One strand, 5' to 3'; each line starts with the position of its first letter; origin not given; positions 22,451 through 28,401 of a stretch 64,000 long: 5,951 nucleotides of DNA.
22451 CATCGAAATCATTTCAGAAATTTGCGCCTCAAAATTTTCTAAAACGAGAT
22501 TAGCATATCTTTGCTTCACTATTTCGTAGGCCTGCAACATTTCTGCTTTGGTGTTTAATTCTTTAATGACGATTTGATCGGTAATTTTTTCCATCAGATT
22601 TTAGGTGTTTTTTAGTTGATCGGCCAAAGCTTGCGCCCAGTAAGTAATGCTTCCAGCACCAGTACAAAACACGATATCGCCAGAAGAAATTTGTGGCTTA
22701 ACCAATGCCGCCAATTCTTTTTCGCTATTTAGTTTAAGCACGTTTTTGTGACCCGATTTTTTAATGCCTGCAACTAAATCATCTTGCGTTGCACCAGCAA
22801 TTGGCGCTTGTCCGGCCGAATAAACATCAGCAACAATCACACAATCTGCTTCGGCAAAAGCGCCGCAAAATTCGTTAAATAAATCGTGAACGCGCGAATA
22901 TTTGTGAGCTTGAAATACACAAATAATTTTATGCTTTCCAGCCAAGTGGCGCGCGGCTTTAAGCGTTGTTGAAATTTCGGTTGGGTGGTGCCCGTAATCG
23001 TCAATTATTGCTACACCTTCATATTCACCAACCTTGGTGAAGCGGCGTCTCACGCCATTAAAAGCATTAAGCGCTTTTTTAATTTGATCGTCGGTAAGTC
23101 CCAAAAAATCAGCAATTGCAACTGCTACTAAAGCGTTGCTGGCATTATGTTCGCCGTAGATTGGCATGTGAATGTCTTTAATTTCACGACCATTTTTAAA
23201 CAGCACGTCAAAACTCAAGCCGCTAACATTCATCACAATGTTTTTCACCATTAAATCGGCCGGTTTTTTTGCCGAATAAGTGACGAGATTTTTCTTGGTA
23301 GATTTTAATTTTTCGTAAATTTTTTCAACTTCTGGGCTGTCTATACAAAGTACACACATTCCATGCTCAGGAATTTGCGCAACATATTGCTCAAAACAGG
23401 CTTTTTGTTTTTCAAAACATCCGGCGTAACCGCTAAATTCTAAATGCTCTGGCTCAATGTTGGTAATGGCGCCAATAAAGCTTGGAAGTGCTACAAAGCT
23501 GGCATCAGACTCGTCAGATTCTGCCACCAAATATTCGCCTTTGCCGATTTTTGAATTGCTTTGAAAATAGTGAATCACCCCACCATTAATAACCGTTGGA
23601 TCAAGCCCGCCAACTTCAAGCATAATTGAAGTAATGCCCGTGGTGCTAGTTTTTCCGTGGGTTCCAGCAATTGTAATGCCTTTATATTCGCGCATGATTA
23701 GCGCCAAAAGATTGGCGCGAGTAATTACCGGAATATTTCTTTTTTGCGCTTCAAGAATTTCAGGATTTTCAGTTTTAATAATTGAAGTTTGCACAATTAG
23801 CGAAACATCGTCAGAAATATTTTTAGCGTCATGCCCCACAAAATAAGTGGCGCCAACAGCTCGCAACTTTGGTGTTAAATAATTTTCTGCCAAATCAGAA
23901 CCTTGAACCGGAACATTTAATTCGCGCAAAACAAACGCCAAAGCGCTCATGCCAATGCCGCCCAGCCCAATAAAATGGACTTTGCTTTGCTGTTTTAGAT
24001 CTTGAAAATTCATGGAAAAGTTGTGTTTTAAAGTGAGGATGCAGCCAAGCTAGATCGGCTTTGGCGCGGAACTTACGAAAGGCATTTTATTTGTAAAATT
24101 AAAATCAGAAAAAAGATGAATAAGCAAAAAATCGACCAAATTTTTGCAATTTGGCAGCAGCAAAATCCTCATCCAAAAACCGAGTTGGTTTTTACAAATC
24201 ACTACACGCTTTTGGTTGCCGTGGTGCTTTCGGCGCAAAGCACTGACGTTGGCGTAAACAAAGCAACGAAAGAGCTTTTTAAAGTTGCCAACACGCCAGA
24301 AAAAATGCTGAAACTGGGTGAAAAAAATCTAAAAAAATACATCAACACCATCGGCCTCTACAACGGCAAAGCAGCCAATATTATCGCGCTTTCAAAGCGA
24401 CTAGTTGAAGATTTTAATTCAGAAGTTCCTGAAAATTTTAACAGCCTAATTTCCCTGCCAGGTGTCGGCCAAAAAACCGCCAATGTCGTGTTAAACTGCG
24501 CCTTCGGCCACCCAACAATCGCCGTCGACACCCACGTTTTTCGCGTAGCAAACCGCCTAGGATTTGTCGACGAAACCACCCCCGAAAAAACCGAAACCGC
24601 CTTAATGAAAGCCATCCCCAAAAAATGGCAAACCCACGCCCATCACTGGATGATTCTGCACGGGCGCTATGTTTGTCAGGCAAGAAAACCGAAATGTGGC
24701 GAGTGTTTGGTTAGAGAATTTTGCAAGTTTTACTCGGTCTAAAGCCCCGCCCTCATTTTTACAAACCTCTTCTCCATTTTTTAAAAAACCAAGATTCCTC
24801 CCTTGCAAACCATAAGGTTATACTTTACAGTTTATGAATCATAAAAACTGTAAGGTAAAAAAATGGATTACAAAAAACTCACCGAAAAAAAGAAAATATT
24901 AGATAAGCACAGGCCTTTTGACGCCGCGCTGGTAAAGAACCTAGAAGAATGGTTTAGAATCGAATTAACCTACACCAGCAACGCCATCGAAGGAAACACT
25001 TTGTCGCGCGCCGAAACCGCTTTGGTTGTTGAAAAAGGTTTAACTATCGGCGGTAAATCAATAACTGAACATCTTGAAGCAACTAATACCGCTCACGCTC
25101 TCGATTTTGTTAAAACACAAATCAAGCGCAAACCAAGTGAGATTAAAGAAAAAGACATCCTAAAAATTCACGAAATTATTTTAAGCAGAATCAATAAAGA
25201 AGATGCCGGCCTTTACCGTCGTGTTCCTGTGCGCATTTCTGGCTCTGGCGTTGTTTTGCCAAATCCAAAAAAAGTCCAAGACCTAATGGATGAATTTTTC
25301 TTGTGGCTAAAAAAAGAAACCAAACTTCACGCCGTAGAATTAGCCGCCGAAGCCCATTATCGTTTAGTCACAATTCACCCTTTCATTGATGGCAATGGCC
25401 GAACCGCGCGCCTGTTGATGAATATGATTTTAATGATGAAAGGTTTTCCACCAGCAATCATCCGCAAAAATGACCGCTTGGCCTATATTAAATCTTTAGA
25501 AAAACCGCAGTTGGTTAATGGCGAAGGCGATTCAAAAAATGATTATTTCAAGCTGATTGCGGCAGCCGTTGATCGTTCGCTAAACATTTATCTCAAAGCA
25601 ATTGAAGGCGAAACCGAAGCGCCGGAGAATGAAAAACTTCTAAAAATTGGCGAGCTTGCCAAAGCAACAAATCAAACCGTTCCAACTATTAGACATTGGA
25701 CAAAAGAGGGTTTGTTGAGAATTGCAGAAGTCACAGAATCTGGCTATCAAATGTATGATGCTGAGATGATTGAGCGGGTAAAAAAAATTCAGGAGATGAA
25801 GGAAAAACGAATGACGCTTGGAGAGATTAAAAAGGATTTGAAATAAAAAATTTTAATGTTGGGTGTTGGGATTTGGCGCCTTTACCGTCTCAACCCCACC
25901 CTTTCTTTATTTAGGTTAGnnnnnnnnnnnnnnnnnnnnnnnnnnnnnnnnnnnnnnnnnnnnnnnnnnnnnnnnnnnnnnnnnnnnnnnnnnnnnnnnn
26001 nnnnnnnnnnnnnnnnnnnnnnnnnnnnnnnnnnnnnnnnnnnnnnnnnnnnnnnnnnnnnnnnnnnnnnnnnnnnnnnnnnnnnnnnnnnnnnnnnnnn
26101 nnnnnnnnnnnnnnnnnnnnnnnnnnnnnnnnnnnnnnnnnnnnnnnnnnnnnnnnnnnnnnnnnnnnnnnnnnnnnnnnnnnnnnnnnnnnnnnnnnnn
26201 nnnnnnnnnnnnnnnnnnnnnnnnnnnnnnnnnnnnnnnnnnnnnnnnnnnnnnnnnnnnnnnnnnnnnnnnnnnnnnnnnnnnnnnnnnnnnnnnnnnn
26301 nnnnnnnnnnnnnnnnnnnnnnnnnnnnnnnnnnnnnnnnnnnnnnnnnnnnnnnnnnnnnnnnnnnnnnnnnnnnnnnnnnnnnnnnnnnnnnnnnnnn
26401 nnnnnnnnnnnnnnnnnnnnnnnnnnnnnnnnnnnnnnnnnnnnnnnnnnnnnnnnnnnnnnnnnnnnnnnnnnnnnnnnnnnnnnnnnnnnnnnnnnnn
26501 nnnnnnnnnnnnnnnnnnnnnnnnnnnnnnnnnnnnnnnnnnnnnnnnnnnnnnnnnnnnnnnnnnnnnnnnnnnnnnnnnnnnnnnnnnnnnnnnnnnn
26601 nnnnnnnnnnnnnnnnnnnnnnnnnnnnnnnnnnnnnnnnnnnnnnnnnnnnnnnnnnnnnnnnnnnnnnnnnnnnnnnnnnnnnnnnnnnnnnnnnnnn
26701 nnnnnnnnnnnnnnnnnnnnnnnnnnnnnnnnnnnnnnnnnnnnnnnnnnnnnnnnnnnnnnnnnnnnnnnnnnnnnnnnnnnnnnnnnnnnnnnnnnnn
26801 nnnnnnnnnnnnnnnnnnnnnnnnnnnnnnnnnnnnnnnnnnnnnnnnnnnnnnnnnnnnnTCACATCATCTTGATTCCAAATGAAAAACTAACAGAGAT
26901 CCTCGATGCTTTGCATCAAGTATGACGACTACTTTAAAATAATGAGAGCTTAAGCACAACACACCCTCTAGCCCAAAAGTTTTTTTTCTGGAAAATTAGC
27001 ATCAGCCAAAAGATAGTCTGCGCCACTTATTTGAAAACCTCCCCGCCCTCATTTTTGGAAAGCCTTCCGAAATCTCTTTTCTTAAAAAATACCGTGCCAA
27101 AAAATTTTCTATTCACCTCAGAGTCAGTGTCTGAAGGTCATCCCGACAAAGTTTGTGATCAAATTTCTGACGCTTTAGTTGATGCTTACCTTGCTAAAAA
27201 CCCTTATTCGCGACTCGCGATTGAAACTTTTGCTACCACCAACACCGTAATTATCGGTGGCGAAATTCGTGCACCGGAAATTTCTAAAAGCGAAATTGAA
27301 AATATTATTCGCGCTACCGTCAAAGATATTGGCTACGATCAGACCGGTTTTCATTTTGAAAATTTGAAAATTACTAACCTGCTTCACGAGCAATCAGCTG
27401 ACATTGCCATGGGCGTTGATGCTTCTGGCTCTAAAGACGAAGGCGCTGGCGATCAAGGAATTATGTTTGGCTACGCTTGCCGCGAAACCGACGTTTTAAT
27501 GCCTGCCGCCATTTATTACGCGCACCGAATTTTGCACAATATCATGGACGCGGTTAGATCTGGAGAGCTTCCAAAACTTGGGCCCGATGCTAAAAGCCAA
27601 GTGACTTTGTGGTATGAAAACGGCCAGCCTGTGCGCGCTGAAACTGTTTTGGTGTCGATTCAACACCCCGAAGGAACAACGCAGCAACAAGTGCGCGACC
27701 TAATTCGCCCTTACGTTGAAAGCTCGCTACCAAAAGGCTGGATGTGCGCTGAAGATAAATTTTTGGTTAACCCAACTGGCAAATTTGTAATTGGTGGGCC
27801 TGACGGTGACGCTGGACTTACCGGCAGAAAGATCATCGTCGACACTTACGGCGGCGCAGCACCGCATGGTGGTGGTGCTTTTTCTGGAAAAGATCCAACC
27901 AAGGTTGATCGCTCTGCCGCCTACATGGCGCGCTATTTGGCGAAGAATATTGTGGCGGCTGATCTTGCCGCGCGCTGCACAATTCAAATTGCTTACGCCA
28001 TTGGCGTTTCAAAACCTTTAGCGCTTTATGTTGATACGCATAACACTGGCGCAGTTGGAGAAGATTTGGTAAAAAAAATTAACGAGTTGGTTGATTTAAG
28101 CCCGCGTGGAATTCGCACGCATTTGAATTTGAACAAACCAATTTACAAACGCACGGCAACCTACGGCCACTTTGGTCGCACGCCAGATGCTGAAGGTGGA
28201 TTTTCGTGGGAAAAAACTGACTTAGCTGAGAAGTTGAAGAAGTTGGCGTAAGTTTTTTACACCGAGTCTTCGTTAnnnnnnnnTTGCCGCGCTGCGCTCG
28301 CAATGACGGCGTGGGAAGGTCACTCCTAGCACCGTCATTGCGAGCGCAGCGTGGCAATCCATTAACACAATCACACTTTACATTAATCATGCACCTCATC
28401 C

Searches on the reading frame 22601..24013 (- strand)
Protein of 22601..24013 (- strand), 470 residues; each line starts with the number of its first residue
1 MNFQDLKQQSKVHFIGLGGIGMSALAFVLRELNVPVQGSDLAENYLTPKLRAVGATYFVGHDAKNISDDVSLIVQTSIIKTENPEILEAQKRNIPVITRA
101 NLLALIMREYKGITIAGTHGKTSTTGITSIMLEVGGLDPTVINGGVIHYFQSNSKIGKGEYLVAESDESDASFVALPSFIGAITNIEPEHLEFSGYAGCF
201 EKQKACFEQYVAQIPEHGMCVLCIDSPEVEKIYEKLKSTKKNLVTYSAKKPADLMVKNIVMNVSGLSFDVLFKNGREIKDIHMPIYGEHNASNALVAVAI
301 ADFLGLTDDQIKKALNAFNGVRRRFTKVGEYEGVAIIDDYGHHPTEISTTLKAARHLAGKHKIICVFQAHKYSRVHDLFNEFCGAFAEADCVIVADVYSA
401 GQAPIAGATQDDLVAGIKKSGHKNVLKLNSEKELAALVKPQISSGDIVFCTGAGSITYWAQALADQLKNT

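Call 47: search_protein_families(library=pfam, proteins=[window:22601-24013:-], max_evalue=0.001)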
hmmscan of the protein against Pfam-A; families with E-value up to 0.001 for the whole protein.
window:22601-24013:- (470 aa): 3 families
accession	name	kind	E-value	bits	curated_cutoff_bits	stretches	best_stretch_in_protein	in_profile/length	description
PF01225.30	Mur_ligase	-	4.4e-24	85.1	21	1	11-110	1-94/95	Mur ligase family, catalytic domain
PF08245.18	Mur_ligase_M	-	8e-24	85.1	24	1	115-301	1-200/200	Mur ligase middle domain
PF02875.26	Mur_ligase_C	-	4.7e-20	73.1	28.4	1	323-454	1-127/127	Mur ligase, glutamate ligase domain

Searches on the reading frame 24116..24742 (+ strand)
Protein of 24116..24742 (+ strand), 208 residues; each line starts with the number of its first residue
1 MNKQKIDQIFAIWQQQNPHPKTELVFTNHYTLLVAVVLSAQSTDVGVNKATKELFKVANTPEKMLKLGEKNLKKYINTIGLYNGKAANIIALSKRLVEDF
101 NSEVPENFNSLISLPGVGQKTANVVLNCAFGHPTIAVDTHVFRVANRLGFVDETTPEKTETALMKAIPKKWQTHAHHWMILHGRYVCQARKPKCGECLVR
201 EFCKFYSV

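Call 47: search_protein_families(library=pfam, proteins=[window:24116-24742:+], max_evalue=0.001)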
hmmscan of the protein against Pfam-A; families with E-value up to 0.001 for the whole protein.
window:24116-24742:+ (208 aa): 3 families
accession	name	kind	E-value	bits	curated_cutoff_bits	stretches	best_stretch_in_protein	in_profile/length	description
PF00730.31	HhH-GPD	-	4.8e-26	91.6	26.2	1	34-169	1-108/108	HhH-GPD superfamily base excision DNA repair protein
PF00633.29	HHH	-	7.7e-06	25.9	24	1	100-127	2-29/30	Helix-hairpin-helix motif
PF10576.14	EndIII_4Fe-2S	-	1.8e-05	25.3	20.5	1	187-203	1-17/17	Iron-sulfur binding domain of endonuclease III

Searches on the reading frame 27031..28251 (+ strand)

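Call 48: search_protein_families(library=pfam, proteins=[window:27031-28251:+], max_evalue=0.001)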
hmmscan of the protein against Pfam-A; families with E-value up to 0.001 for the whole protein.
window:27031-28251:+ (406 aa): 3 families
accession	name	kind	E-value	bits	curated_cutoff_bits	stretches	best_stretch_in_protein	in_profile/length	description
PF02773.21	S-AdoMet_synt_C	-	8.1e-62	207.7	25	1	254-395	1-138/138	S-adenosylmethionine synthetase, C-terminal domain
PF02772.21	S-AdoMet_synt_M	-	5e-37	127.1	29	1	137-252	2-120/120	S-adenosylmethionine synthetase, central domain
PF00438.25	S-AdoMet_synt_N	-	4.6e-36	123.8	33.1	1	25-123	1-99/99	S-adenosylmethionine synthetase, N-terminal domain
